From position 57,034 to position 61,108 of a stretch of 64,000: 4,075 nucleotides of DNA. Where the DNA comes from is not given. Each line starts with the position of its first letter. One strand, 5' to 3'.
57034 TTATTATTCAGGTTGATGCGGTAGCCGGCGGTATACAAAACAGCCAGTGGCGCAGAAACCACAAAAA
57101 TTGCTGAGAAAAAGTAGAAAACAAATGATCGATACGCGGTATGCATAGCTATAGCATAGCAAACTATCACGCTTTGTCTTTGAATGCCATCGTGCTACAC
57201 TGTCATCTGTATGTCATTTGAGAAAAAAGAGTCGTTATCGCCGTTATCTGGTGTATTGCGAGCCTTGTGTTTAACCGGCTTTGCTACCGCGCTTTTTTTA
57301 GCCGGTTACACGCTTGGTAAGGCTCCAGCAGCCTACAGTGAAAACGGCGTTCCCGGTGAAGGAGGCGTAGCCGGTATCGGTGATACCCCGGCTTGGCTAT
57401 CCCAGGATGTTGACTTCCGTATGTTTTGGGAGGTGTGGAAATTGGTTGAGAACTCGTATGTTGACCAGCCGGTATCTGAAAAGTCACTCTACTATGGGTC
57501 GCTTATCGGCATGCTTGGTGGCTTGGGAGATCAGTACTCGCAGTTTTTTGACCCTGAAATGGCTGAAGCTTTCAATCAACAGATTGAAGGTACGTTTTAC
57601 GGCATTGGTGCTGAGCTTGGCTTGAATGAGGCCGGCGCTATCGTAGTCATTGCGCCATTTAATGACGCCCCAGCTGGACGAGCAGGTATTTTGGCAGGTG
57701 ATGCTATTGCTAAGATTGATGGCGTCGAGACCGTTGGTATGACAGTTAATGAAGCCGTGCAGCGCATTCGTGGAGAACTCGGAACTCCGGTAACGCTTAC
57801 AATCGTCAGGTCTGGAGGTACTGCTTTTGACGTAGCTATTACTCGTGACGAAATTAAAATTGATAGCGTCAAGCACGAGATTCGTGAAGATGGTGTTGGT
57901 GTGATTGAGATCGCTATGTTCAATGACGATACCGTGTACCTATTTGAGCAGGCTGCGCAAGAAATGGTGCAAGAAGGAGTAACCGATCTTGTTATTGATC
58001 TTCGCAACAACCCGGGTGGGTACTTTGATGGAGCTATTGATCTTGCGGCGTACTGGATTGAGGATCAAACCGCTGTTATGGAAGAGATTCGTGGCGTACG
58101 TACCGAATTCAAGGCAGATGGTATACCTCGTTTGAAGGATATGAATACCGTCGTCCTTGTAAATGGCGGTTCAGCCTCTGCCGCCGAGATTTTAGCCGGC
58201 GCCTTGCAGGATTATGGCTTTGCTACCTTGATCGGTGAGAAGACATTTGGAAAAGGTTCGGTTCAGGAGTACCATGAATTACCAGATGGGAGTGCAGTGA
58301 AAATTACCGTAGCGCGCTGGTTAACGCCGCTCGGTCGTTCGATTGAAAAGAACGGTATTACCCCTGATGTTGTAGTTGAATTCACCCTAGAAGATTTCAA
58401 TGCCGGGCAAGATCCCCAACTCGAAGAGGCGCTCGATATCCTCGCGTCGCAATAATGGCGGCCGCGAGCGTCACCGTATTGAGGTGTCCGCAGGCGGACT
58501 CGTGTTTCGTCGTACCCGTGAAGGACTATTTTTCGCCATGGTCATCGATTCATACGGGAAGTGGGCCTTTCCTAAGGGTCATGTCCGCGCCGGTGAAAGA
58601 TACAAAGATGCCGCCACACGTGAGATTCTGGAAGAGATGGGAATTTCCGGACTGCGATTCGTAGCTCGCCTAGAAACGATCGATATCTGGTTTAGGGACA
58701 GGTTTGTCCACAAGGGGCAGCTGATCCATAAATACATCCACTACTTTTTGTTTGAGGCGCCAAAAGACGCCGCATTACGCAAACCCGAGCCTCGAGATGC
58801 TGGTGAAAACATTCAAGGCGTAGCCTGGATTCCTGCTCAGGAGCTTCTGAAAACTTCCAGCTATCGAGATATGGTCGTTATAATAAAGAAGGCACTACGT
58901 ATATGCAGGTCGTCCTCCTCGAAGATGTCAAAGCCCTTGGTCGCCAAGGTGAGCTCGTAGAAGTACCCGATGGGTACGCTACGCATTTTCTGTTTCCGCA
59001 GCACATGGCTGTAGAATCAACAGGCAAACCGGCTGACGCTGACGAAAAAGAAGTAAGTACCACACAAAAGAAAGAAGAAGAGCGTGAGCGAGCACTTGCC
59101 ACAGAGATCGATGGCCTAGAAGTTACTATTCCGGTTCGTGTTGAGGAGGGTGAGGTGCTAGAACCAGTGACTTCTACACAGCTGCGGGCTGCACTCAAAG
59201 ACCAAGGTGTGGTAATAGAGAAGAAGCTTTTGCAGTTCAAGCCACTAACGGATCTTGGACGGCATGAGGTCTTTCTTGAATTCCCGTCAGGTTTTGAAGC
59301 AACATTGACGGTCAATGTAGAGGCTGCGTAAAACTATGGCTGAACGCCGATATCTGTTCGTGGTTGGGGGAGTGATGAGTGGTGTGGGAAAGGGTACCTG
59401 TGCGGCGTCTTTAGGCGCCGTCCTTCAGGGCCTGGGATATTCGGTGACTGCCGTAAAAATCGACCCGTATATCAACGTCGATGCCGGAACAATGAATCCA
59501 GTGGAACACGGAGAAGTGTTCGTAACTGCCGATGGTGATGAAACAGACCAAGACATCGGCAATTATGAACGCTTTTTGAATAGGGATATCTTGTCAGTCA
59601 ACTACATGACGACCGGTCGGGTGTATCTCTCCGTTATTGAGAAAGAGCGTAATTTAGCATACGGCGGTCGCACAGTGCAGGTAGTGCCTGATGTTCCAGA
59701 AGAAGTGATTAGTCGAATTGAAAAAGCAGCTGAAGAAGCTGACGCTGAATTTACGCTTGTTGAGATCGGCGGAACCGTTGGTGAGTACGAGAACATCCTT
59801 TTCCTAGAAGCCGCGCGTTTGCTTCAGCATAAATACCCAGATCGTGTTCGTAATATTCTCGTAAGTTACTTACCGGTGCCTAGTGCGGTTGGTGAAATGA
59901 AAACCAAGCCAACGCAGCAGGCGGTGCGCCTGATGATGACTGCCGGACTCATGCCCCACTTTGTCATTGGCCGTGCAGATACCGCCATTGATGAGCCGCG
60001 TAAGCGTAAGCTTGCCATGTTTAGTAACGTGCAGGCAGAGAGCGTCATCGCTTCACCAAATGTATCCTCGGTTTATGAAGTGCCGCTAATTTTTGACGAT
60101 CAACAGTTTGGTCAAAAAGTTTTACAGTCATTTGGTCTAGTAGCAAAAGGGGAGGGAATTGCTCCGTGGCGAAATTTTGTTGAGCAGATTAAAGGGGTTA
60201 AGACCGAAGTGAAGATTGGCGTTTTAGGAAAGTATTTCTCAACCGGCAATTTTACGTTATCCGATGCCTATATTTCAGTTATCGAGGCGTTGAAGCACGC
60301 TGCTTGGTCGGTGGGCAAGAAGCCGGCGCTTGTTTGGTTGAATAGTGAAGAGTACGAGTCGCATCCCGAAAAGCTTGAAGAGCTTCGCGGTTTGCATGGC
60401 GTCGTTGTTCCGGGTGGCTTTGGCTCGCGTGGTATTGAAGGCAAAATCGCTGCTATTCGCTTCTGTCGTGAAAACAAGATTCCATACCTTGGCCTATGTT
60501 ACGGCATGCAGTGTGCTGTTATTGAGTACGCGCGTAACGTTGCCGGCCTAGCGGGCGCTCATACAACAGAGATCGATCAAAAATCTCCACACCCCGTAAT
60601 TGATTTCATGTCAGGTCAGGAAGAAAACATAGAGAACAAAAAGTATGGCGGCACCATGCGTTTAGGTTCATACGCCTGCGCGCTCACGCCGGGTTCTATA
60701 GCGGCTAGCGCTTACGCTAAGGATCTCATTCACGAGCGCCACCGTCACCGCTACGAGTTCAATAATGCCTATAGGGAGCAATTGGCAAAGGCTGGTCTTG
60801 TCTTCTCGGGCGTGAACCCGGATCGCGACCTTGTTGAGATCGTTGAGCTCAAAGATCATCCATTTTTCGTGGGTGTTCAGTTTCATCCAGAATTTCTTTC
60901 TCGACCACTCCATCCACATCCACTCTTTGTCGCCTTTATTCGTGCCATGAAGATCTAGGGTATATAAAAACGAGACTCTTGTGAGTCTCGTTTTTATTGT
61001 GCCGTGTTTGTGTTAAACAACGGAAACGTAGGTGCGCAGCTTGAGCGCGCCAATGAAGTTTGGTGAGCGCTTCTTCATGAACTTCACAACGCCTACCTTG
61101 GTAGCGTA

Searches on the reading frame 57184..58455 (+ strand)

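Call 20: search_protein_families(library=pfam, proteins=[window:57184-58455:+], max_evalue=0.001)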
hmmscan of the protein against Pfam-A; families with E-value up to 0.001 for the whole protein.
window:57184-58455:+ (423 aa): 5 families
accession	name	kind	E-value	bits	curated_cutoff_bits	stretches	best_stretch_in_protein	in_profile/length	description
PF03572.23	Peptidase_S41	-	6.5e-50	169.4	24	1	238-398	2-165/165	Peptidase family S41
PF17820.7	PDZ_6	-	2.9e-09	37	27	1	162-209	9-54/54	PDZ domain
PF00595.29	PDZ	-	1.9e-07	31.8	23.2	1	140-207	11-80/81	PDZ domain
PF13180.12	PDZ_2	-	6.9e-06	26.7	27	1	141-211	3-71/80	PDZ domain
PF22694.1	CtpB_N-like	-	3.7e-05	24.5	27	1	78-125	38-84/85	Activating protease CtpB N-terminal domain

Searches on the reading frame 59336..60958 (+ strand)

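Call 20: search_protein_families(library=pfam, proteins=[window:59336-60958:+], max_evalue=0.001)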
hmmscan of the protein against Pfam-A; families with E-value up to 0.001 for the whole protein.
window:59336-60958:+ (540 aa): 4 families
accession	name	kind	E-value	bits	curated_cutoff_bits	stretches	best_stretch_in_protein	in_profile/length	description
PF06418.20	CTP_synth_N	-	8e-97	324.2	26.1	1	5-268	1-265/265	CTP synthase N-terminus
PF00117.34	GATase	-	3.7e-38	131.5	22.8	1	308-536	2-189/190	Glutamine amidotransferase class-I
PF07722.19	Peptidase_C26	-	3.8e-07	30.5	20.5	1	371-519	95-219/219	Peptidase C26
PF01656.29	CbiA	-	5e-06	26.9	25.4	1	10-124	3-54/125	CobQ/CobB/MinD/ParA nucleotide binding domain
